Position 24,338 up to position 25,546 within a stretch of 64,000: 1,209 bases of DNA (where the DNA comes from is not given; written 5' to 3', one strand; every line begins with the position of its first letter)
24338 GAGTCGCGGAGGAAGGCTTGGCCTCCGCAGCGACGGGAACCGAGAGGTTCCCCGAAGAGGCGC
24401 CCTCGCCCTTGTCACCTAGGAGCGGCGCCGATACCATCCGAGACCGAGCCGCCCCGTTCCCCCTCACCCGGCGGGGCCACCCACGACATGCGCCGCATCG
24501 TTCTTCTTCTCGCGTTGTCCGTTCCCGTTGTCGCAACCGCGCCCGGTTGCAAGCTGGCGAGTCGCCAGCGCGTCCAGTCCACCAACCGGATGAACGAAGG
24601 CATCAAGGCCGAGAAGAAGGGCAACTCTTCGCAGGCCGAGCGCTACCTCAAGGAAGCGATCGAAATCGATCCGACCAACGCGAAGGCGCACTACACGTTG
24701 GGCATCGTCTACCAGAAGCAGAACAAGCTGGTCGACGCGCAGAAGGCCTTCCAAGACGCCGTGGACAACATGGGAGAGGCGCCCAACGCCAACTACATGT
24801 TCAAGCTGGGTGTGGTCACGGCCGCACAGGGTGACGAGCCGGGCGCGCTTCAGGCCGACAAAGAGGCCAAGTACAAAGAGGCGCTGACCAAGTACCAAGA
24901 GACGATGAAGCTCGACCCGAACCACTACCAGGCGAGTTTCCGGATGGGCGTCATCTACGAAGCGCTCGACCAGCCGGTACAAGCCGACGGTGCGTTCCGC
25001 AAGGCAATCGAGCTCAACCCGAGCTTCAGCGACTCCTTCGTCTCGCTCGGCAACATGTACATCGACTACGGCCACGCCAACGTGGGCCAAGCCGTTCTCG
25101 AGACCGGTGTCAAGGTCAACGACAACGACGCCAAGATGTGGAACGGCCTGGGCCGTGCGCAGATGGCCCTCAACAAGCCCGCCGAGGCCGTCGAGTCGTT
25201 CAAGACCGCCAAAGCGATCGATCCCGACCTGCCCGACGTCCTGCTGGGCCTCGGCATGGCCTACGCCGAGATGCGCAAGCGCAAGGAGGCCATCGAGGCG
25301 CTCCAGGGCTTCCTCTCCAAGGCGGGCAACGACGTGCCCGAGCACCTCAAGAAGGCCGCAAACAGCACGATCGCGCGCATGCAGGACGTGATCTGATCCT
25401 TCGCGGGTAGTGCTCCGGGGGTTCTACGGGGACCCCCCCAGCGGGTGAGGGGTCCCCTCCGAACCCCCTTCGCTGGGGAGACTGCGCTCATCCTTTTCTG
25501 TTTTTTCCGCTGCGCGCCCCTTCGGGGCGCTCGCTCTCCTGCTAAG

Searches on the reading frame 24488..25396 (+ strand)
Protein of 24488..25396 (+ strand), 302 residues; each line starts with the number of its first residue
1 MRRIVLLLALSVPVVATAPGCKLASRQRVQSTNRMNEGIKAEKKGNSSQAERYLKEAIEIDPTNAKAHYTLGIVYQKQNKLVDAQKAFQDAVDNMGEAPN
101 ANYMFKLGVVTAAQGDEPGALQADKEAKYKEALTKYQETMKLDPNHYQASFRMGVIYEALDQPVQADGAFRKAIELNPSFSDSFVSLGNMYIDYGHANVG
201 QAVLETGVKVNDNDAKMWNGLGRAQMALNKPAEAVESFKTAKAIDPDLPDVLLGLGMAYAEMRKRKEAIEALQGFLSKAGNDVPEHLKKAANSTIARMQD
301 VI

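Call 28: find_homologous_proteins(query=window:24488-25396:+, max_evalue=1e-20)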
Query window:24488-25396:+ (302 aa): 194 proteins with E <= 1e-20 among 5652 candidates; the best 120 are listed.
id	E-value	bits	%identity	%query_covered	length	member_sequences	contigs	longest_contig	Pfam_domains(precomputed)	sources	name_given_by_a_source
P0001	6.8e-189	644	97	100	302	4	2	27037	PF25063.1,PF13431.13,PF23914.2,PF13414.13,PF13176.13,PF13428.13,PF14559.13,PF24575.2,PF13371.13,PF00515.35,PF12895.14,PF13424.13,PF21033.5,PF13432.13,PF13429.13,PF13181.13,PF07719.24,PF13174.13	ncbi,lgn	-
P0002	7.6e-175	598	89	100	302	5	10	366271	PF25063.1,PF13431.13,PF23914.2,PF13414.13,PF13176.13,PF13428.13,PF13374.13,PF14559.13,PF24575.2,PF02259.30,PF13371.13,PF00515.35,PF12895.14,PF13424.13,PF21033.5,PF13432.13,PF13429.13,PF13181.13,PF07719.24,PF13174.13,PF20308.5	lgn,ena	-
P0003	5.7e-168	576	99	89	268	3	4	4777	PF25063.1,PF13431.13,PF23914.2,PF13414.13,PF13176.13,PF13428.13,PF13374.13,PF14559.13,PF24575.2,PF02259.30,PF13371.13,PF00515.35,PF12895.14,PF13424.13,PF21033.5,PF13432.13,PF13429.13,PF13181.13,PF07719.24,PF13174.13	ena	-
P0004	8.0e-168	575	85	100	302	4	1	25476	PF25063.1,PF13431.13,PF23914.2,PF13414.13,PF13176.13,PF13428.13,PF14559.13,PF24575.2,PF02259.30,PF13371.13,PF00515.35,PF12895.14,PF13424.13,PF21033.5,PF13432.13,PF13429.13,PF13181.13,PF07719.24,PF13174.13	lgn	-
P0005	1.7e-167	574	86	100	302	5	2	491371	PF25063.1,PF13431.13,PF23914.2,PF13414.13,PF13176.13,PF13428.13,PF13374.13,PF14559.13,PF24575.2,PF13371.13,PF00515.35,PF12895.14,PF13424.13,PF21033.5,PF13432.13,PF13429.13,PF13181.13,PF07719.24,PF13174.13,PF20308.5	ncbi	ncbi:MAG: tetratricopeptide repeat protein [Nannocystales bacterium]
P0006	1.4e-164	565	84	100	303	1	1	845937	PF25063.1,PF13431.13,PF23914.2,PF13414.13,PF13176.13,PF13428.13,PF13374.13,PF14559.13,PF24575.2,PF02259.30,PF13371.13,PF00515.35,PF12895.14,PF13424.13,PF21033.5,PF13432.13,PF13429.13,PF13181.13,PF07719.24,PF13174.13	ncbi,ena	-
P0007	1.9e-164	564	85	100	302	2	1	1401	PF25063.1,PF13431.13,PF23914.2,PF13414.13,PF13176.13,PF13428.13,PF13374.13,PF14559.13,PF24575.2,PF02259.30,PF13371.13,PF00515.35,PF12895.14,PF13424.13,PF21033.5,PF13432.13,PF13429.13,PF13181.13,PF07719.24,PF13174.13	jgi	jgi:tetratricopeptide (TPR) repeat protein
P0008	7.1e-164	562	84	100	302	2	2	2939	PF25063.1,PF13431.13,PF23914.2,PF13414.13,PF13176.13,PF13428.13,PF14559.13,PF24575.2,PF13371.13,PF00515.35,PF12895.14,PF13424.13,PF21033.5,PF13432.13,PF06552.19,PF13429.13,PF13181.13,PF07719.24,PF13174.13,PF20308.5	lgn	-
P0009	5.0e-161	553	82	100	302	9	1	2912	PF25063.1,PF13431.13,PF23914.2,PF13414.13,PF13176.13,PF13428.13,PF13374.13,PF14559.13,PF24575.2,PF13371.13,PF00515.35,PF12895.14,PF13424.13,PF21033.5,PF13432.13,PF13429.13,PF13181.13,PF07719.24,PF13174.13,PF20308.5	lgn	-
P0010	1.0e-158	545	82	100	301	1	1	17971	PF25063.1,PF13431.13,PF23914.2,PF13414.13,PF13176.13,PF13428.13,PF13374.13,PF14559.13,PF24575.2,PF02259.30,PF13371.13,PF00515.35,PF12895.14,PF13424.13,PF21033.5,PF13432.13,PF06552.19,PF13429.13,PF13181.13,PF07719.24,PF13174.13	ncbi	-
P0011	3.0e-152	524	79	100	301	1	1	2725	PF25063.1,PF13431.13,PF23914.2,PF13414.13,PF13176.13,PF13428.13,PF14559.13,PF24575.2,PF13371.13,PF00515.35,PF12895.14,PF13424.13,PF21033.5,PF13432.13,PF13429.13,PF13181.13,PF07719.24,PF13174.13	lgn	-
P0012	2.0e-148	512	86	89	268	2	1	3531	PF25063.1,PF13431.13,PF23914.2,PF13414.13,PF13176.13,PF13428.13,PF25064.2,PF13374.13,PF14559.13,PF24575.2,PF13371.13,PF00515.35,PF12895.14,PF13424.13,PF21033.5,PF13432.13,PF13429.13,PF13181.13,PF07719.24,PF13174.13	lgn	-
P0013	4.5e-144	497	75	100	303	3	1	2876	PF25063.1,PF13431.13,PF23914.2,PF13414.13,PF13176.13,PF13428.13,PF14559.13,PF24575.2,PF13371.13,PF00515.35,PF12895.14,PF13424.13,PF21033.5,PF13432.13,PF13429.13,PF13181.13,PF07719.24,PF13174.13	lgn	-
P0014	4.2e-140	484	72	100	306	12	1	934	PF25063.1,PF13431.13,PF23914.2,PF13414.13,PF13176.13,PF13428.13,PF25064.2,PF13374.13,PF14559.13,PF24575.2,PF02259.30,PF13371.13,PF00515.35,PF12895.14,PF13424.13,PF21033.5,PF13432.13,PF13429.13,PF13181.13,PF07719.24,PF13174.13,PF20308.5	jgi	-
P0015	9.1e-137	473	71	100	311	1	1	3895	PF25063.1,PF13431.13,PF23914.2,PF13414.13,PF13176.13,PF13428.13,PF25064.2,PF13374.13,PF14559.13,PF24575.2,PF13371.13,PF17874.8,PF00515.35,PF12895.14,PF13424.13,PF21033.5,PF13432.13,PF13429.13,PF13181.13,PF07719.24,PF13174.13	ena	-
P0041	8.4e-123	428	64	100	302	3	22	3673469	PF25063.1,PF13431.13,PF23914.2,PF13414.13,PF13176.13,PF13428.13,PF13374.13,PF14559.13,PF13371.13,PF00515.35,PF12895.14,PF13424.13,PF21033.5,PF13432.13,PF13429.13,PF13181.13,PF07719.24,PF13174.13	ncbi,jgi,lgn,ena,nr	ncbi:MAG: tetratricopeptide repeat protein [Deltaproteobacteria bacterium]|jgi:tetratricopeptide (TP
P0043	3.6e-122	425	65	100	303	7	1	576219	PF25063.1,PF13431.13,PF23914.2,PF13414.13,PF13176.13,PF13428.13,PF25064.2,PF13374.13,PF14559.13,PF13371.13,PF00515.35,PF12895.14,PF13424.13,PF21033.5,PF13432.13,PF13181.13,PF07719.24,PF13174.13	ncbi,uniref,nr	ncbi:tetratricopeptide repeat protein [Paraliomyxa miuraensis]|uniref:tetratricopeptide repeat prote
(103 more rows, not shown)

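Call 29: find_encoding_contigs(protein=P0001, flank=10000, max_places=1)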
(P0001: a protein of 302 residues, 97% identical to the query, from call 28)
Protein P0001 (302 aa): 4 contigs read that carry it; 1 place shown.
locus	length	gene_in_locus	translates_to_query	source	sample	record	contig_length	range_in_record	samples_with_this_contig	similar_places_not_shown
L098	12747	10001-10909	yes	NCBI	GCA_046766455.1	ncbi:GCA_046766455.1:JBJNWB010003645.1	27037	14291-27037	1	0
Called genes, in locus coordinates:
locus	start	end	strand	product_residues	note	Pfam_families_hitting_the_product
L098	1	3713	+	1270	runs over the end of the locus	PF13428:TPR_14 (faint), PF14559:TPR_19 (faint)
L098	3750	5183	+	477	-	PF13174:TPR_6 (faint), PF14559:TPR_19 (faint), PF13176:TPR_7 (faint), PF13181:TPR_8 (faint), PF13432:TPR_16 (weak), PF00515:TPR_1 (weak), PF07719:TPR_2 (weak), PF23914:TPR_CcmH_CycH (weak), +6 more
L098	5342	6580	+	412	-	PF03403:PAF-AH_p_II (faint)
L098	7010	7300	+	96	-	-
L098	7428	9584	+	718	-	-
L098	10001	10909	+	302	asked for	PF21033:RMD1-3 (faint), PF24575:TPR_Slam (faint), PF00515:TPR_1 (faint), PF13414:TPR_11 (weak), PF14559:TPR_19 (weak), PF13431:TPR_17 (weak), PF23914:TPR_CcmH_CycH (weak), PF14559:TPR_19 (weak), +11 more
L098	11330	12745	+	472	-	?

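Call 30: find_encoding_contigs(protein=P0002, flank=10000, max_places=1)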
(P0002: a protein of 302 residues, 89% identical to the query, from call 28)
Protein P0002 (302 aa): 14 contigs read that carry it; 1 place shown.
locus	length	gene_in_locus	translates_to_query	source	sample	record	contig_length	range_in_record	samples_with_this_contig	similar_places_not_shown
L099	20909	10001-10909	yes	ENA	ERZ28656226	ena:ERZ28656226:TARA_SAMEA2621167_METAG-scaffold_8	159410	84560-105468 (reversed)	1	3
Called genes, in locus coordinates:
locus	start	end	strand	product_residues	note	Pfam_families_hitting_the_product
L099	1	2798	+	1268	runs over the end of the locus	PF13428:TPR_14 (faint), PF14559:TPR_19 (faint), PF13424:TPR_12 (faint)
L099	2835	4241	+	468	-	PF13174:TPR_6 (faint), PF04733:Coatomer_E (faint), PF13432:TPR_16 (weak), PF24575:TPR_Slam (faint), PF07719:TPR_2 (faint), PF13176:TPR_7 (faint), PF13181:TPR_8 (faint), PF00515:TPR_1 (weak), +8 more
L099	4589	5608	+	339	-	-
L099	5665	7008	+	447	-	PF13176:TPR_7 (faint), PF13181:TPR_8 (faint), PF13371:TPR_9 (faint), PF13432:TPR_16, PF00515:TPR_1 (weak), PF07719:TPR_2 (weak), PF13432:TPR_16, PF14559:TPR_19 (weak), +4 more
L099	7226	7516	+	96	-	-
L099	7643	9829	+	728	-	-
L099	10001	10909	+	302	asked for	PF13432:TPR_16 (weak), PF13414:TPR_11, PF13431:TPR_17 (weak), PF13414:TPR_11 (weak), PF14559:TPR_19 (weak), PF00515:TPR_1 (weak), PF13432:TPR_16 (weak), PF23914:TPR_CcmH_CycH (weak), +18 more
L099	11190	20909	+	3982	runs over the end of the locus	-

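Call 31: find_encoding_contigs(protein=P0005, flank=10000, max_places=1)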
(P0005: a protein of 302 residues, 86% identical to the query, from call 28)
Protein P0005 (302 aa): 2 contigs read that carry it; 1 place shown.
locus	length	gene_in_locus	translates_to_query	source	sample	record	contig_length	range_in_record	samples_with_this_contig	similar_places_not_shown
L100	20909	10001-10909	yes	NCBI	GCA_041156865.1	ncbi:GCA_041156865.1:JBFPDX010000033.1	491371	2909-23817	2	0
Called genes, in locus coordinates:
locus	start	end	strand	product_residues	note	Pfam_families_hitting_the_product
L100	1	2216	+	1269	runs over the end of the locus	PF13428:TPR_14 (faint), PF14559:TPR_19 (faint)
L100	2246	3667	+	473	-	PF13174:TPR_6 (faint), PF14559:TPR_19 (faint), PF04733:Coatomer_E (faint), PF13176:TPR_7 (faint), PF13432:TPR_16 (weak), PF00515:TPR_1 (weak), PF07719:TPR_2 (weak), PF23914:TPR_CcmH_CycH (weak), +7 more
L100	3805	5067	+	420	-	-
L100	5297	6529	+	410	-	PF00515:TPR_1 (faint), PF13431:TPR_17 (faint), PF13181:TPR_8 (faint), PF13428:TPR_14 (faint), PF14559:TPR_19 (faint), PF13414:TPR_11 (faint), PF13432:TPR_16, PF07719:TPR_2 (weak), +1 more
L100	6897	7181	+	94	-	-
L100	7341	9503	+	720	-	-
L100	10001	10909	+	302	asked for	PF13424:TPR_12 (faint), PF21033:RMD1-3 (faint), PF24575:TPR_Slam (faint), PF00515:TPR_1 (faint), PF13431:TPR_17 (weak), PF13414:TPR_11 (weak), PF23914:TPR_CcmH_CycH (weak), PF14559:TPR_19 (weak), +12 more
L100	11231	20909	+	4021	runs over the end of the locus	-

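Call 32: find_encoding_contigs(protein=P0006, flank=10000, max_places=1)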
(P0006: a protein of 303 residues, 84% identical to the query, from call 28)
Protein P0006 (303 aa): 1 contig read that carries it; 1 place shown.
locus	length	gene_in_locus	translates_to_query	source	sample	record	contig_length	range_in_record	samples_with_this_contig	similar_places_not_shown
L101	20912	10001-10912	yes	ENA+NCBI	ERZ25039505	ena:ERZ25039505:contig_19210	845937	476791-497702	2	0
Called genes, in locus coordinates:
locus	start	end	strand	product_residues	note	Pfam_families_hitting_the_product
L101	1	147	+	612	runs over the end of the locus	PF07719:TPR_2 (faint), PF13428:TPR_14 (faint), PF13432:TPR_16 (faint), PF14559:TPR_19 (faint)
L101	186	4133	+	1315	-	PF13428:TPR_14 (faint), PF14559:TPR_19 (faint)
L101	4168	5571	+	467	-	PF13414:TPR_11 (faint), PF13428:TPR_14 (faint), PF14559:TPR_19 (faint), PF07719:TPR_2 (faint), PF13181:TPR_8 (faint), PF13374:TPR_10 (faint), PF13432:TPR_16 (weak), PF00515:TPR_1 (weak), +4 more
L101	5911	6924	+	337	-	-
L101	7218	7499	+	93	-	-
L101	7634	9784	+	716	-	PF16697:Yop-YscD_cpl, PF00498:FHA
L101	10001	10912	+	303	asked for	PF21033:RMD1-3 (faint), PF14559:TPR_19, PF13431:TPR_17 (weak), PF13414:TPR_11 (weak), PF00515:TPR_1 (weak), PF13432:TPR_16 (weak), PF23914:TPR_CcmH_CycH (weak), PF13414:TPR_11 (weak), +13 more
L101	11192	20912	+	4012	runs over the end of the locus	-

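Call 54: find_encoding_contigs(protein=window:24488-25396:+, flank=3000, max_places=8)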
Protein window:24488-25396:+ (302 aa): 6 contigs read that carry it; 3 places shown.
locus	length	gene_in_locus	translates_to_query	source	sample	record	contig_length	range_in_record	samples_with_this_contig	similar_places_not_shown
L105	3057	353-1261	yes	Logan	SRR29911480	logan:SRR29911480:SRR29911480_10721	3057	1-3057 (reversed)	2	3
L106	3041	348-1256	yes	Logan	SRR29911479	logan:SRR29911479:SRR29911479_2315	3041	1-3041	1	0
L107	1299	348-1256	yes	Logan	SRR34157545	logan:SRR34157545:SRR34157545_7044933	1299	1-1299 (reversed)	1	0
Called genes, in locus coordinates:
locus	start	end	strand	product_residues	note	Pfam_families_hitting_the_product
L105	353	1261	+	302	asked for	PF13424:TPR_12 (faint), PF13414:TPR_11 (weak), PF14559:TPR_19, PF13431:TPR_17 (weak), PF23914:TPR_CcmH_CycH (weak), PF00515:TPR_1 (weak), PF13414:TPR_11 (weak), PF14559:TPR_19 (weak), +14 more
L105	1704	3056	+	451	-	?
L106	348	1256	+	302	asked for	PF13424:TPR_12 (faint), PF13414:TPR_11 (weak), PF14559:TPR_19, PF13431:TPR_17 (weak), PF23914:TPR_CcmH_CycH (weak), PF00515:TPR_1 (weak), PF13414:TPR_11 (weak), PF14559:TPR_19 (weak), +14 more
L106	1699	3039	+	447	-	?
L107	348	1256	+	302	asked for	PF13424:TPR_12 (faint), PF13414:TPR_11 (weak), PF14559:TPR_19, PF13431:TPR_17 (weak), PF23914:TPR_CcmH_CycH (weak), PF00515:TPR_1 (weak), PF13414:TPR_11 (weak), PF14559:TPR_19 (weak), +14 more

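Call 56: search_protein_families(library=ncbifam, proteins=[window:24488-25396:+], max_evalue=0.001)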
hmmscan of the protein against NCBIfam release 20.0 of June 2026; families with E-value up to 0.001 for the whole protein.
window:24488-25396:+ (302 aa): 27 families (the best 25 are shown)
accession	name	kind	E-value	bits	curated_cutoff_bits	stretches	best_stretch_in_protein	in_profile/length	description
TIGR02521.1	type_IV_pilW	equivalog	1.8e-25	89.9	154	2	127-287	45-206/234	type IV pilus biogenesis/stability protein PilW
NF040959.1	MamA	equivalog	5.9e-25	87.9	200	2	35-192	41-184/204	magnetosome protein MamA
TIGR02552.1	LcrH_SycD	equivalog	2.3e-22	79.1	104.8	2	210-294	47-132/136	SycD/LcrH family type III secretion system chaperone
TIGR02917.1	PEP_TPR_lipo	equivalog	1.1e-21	76.5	312.2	2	125-273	273-421/899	XrtA/PEP-CTERM system TPR-repeat protein PrsT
NF033762.1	social_mot_Tgl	equivalog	1.3e-20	73.8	225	2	120-276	38-197/252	social motility TPR repeat lipoprotein Tgl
TIGR02795.1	tol_pal_ybgF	equivalog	5.5e-14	52.8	90.1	1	62-120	36-95/119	tol-pal system protein YbgF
NF033758.1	gliding_GltE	equivalog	5.7e-13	48.6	225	2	139-283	214-359/411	adventurous gliding motility TPR repeat lipoprotein GltE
TIGR00990.1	3a0801s09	subfamily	8.8e-13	47.7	757.25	2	128-248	316-432/615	mitochondrial import receptor subunit TOM70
NF033920.0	C39_PA2778_fam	equivalog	6.2e-12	45.5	150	2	158-245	167-254/255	PA2778 family cysteine peptidase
NF002725.1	PRK02603.1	equivalog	3.9e-11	43.3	143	1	121-219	43-144/173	photosystem I assembly protein Ycf3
NF008520.0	PRK11447.1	equivalog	4.1e-11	41.4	858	1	36-191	274-429/1157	cellulose synthase complex outer membrane protein BcsC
TIGR00540.1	TPR_hemY_coli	hypoth_equivalog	2.5e-09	36.4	142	1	43-122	304-380/385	heme biosynthesis-associated TPR protein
NF052415.1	T3SS_chap_SctY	equivalog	5.7e-09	36.4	70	1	186-277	11-105/106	type III secretion apparatus assembly chaperone SctY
NF047371.1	FlcA_CTERM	equivalog_domain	7.4e-09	34.6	300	1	42-162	324-446/646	periplasmic flagellar collar protein FlcA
NF008757.0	PRK11788.1-5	equivalog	9.3e-09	34.9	363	0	40-93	189-242/388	lipopolysaccharide assembly protein LapB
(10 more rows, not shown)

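Call 67: find_encoding_contigs(protein=P0043, flank=10000, max_places=1)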
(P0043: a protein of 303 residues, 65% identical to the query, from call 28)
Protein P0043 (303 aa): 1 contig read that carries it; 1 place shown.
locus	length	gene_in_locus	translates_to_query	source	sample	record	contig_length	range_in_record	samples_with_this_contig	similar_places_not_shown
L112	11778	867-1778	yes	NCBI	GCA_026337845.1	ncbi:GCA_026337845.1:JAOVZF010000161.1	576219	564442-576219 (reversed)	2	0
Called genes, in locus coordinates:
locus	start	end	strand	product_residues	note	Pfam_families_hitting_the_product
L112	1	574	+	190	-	PF03544:TonB_C (weak)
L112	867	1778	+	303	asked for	PF13414:TPR_11 (weak), PF14559:TPR_19 (weak), PF13431:TPR_17 (weak), PF21033:RMD1-3 (weak), PF13414:TPR_11 (weak), PF23914:TPR_CcmH_CycH, PF00515:TPR_1, PF13414:TPR_11, +12 more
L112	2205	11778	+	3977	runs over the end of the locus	-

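Call 68: find_encoding_contigs(protein=P0041, flank=10000, max_places=1)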
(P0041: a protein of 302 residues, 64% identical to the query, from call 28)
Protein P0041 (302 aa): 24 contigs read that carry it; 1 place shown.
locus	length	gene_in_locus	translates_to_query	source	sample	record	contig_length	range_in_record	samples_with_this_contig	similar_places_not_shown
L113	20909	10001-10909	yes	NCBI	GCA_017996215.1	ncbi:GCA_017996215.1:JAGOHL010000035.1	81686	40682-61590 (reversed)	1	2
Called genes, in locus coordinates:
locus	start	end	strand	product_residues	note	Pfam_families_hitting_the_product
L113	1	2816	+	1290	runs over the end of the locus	PF13424:TPR_12 (faint)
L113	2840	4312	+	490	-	PF13174:TPR_6 (faint), PF13424:TPR_12 (faint), PF00515:TPR_1 (faint), PF07719:TPR_2 (faint), PF13176:TPR_7 (faint), PF13181:TPR_8 (faint), PF13374:TPR_10 (faint), PF13432:TPR_16 (weak), +6 more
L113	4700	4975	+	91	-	-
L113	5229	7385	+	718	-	PF16697:Yop-YscD_cpl, PF00498:FHA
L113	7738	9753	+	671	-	PF16697:Yop-YscD_cpl, PF00498:FHA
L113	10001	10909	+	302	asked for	PF13432:TPR_16 (weak), PF13414:TPR_11 (weak), PF13431:TPR_17 (weak), PF00515:TPR_1 (weak), PF13181:TPR_8 (weak), PF23914:TPR_CcmH_CycH (weak), PF00515:TPR_1 (weak), PF13414:TPR_11, +12 more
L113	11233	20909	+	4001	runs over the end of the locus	PF00515:TPR_1 (faint), PF07719:TPR_2 (faint), PF13174:TPR_6 (faint), PF13176:TPR_7 (faint), PF13181:TPR_8 (faint), PF13414:TPR_11 (faint), PF13424:TPR_12, PF14559:TPR_19 (weak), +6 more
